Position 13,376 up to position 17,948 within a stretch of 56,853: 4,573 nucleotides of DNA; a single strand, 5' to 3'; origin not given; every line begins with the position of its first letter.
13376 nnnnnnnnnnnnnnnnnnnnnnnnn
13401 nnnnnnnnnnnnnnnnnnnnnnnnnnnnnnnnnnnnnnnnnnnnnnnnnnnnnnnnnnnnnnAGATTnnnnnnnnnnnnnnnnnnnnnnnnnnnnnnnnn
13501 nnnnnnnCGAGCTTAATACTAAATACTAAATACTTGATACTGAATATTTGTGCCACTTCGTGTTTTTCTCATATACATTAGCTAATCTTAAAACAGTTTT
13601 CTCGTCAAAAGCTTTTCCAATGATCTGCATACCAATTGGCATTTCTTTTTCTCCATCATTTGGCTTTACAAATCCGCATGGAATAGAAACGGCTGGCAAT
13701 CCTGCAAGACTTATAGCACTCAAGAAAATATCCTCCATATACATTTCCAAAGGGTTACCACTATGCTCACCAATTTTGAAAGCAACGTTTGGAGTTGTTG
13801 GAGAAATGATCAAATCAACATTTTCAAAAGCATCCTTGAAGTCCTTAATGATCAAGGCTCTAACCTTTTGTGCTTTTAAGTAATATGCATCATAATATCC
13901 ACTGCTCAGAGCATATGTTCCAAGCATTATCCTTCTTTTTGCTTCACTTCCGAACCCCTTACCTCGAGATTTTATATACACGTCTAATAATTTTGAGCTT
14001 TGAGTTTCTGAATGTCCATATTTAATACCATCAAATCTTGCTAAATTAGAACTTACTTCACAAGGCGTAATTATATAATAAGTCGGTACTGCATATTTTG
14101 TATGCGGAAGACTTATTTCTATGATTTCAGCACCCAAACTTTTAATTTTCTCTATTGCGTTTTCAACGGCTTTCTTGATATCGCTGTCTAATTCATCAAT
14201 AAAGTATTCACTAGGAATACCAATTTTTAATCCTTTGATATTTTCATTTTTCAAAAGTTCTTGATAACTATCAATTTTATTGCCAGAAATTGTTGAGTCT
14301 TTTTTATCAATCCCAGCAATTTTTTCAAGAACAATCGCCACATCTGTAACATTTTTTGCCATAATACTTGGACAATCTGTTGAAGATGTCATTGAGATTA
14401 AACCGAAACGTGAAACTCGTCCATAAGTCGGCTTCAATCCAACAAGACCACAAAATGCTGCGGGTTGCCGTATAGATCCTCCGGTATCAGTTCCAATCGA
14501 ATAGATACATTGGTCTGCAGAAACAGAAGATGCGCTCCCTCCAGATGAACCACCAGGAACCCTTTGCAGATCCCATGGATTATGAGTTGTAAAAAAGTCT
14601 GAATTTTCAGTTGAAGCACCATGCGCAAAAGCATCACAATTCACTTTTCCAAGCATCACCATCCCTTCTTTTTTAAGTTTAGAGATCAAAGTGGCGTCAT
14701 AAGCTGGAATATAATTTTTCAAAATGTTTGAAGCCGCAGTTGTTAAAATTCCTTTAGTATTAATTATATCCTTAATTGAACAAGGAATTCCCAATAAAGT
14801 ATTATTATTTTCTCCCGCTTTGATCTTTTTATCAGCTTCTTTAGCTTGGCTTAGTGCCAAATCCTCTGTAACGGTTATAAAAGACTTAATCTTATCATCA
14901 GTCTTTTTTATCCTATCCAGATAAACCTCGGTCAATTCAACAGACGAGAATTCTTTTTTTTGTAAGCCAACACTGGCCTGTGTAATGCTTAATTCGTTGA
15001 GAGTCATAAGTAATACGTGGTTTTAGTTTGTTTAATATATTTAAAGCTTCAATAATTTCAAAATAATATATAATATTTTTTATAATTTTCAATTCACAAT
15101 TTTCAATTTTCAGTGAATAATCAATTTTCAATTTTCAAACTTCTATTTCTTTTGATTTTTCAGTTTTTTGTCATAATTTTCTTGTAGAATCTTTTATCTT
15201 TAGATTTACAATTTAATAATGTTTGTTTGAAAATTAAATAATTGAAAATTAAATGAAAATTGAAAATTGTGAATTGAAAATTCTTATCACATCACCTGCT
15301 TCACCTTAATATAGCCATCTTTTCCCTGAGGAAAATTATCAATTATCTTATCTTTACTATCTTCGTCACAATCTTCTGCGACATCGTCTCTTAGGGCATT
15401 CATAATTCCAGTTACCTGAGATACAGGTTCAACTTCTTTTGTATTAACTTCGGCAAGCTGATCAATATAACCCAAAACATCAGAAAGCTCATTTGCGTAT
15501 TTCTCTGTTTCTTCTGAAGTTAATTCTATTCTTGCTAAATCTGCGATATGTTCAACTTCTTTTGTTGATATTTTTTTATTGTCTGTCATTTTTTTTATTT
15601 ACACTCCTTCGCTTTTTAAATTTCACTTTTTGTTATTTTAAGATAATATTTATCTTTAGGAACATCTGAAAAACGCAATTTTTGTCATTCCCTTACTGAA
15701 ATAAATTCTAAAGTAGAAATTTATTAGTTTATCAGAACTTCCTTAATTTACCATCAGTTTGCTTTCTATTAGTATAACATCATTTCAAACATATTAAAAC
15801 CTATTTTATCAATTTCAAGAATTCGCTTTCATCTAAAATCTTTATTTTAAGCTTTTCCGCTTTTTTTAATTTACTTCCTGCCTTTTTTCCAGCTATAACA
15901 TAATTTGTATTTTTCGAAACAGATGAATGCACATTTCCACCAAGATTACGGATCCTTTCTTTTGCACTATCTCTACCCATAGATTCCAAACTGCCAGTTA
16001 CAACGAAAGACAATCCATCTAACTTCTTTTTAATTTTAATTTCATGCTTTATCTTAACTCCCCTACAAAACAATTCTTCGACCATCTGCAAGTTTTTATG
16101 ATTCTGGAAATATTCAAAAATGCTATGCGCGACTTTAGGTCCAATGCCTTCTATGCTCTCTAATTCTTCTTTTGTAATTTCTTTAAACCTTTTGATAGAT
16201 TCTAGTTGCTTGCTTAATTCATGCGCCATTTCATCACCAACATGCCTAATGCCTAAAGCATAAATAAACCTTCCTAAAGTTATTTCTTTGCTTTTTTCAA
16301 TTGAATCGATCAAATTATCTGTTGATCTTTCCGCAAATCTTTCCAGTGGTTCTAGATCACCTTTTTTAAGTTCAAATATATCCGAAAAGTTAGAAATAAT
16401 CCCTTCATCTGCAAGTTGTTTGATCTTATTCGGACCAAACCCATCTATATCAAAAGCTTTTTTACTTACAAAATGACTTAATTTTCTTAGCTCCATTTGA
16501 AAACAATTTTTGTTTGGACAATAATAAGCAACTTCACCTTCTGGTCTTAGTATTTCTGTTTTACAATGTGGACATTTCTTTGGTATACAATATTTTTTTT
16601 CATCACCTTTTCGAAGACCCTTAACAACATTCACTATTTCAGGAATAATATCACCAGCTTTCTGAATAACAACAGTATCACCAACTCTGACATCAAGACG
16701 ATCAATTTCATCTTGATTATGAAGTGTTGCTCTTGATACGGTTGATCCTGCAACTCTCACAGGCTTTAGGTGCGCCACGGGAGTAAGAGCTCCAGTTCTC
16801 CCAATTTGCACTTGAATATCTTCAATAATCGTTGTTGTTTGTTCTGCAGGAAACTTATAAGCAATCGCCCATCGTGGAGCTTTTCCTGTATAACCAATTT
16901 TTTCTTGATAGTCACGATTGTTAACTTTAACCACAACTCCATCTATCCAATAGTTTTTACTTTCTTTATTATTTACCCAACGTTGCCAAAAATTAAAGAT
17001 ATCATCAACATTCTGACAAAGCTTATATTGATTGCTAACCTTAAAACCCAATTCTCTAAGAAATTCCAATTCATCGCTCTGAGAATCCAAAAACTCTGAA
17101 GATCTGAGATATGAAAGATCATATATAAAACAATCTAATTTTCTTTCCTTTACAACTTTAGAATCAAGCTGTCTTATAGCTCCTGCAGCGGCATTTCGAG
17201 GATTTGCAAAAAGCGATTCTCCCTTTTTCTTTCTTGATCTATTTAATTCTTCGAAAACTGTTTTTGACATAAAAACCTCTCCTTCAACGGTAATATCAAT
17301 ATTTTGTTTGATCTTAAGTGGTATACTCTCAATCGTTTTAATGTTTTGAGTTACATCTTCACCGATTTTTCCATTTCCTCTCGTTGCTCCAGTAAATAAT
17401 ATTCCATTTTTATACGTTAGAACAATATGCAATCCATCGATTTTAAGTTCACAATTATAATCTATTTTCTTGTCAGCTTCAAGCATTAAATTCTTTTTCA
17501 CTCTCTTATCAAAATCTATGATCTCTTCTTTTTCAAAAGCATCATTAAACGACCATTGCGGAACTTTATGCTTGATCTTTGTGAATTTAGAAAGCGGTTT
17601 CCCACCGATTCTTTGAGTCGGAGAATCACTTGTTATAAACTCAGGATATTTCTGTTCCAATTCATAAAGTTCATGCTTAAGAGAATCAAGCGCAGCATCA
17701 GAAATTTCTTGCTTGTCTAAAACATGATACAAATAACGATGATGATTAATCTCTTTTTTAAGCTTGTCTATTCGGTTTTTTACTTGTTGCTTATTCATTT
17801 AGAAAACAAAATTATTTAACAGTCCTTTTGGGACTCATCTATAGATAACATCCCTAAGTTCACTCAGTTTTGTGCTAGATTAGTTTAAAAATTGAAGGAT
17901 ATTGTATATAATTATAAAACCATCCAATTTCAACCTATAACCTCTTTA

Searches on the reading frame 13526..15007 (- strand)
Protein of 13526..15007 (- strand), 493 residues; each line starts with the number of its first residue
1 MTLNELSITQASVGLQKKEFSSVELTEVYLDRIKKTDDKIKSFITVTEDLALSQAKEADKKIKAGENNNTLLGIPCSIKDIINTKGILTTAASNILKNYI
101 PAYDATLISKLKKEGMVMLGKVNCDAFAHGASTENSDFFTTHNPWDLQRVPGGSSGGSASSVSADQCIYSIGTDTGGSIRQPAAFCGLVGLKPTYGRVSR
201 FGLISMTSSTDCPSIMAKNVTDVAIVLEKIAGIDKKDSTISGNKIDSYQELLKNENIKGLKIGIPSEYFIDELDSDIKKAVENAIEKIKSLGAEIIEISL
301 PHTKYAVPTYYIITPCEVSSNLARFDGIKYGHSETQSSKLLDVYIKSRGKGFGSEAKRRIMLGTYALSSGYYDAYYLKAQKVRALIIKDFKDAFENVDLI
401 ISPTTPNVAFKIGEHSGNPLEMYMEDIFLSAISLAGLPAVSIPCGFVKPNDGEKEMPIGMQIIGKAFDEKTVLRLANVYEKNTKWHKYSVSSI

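Call 8: search_protein_families(library=pfam, proteins=[window:13526-15007:-], max_evalue=0.001)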
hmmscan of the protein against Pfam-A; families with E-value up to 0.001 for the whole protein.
window:13526-15007:- (493 aa): 1 family
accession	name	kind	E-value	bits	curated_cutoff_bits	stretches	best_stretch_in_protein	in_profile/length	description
PF01425.27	Amidase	-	3.2e-146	488.3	27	1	24-473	1-445/445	Amidase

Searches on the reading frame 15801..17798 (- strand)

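Call 8: search_protein_families(library=pfam, proteins=[window:15801-17798:-], max_evalue=0.001)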
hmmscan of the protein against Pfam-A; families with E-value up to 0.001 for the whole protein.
window:15801-17798:- (665 aa): 9 families
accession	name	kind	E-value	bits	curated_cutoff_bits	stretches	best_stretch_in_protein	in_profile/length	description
PF01653.23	DNA_ligase_aden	-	4.2e-91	305.4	27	1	70-319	2-253/253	NAD-dependent DNA ligase adenylation domain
PF03120.22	DNA_ligase_OB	-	3.2e-35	120.3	32.9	1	322-399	1-78/79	NAD-dependent DNA ligase OB-fold domain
PF12826.13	HHH_2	-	1.5e-20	73.5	27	1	510-573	1-64/64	Helix-hairpin-helix motif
PF00533.33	BRCT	-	1.5e-18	67.2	21.3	1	591-664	4-78/78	BRCA1 C Terminus (BRCT) domain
PF22745.1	Nlig-Ia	-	4.5e-09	37.3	27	1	6-56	2-52/92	DNA ligase-like, N-terminal NAD+-binding domain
PF03119.21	DNA_ligase_ZBD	-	2.7e-08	34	25.8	1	408-432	1-25/27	NAD-dependent DNA ligase C4 zinc finger domain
PF14520.12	HHH_5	-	3.4e-07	31.1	27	1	513-561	3-52/57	Helix-hairpin-helix domain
PF12738.14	PTCB-BRCT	-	2.1e-06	28.1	22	1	604-654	8-58/63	twin BRCT domain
PF00633.29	HHH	-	2.8e-06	27.4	24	1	538-563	5-30/30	Helix-hairpin-helix motif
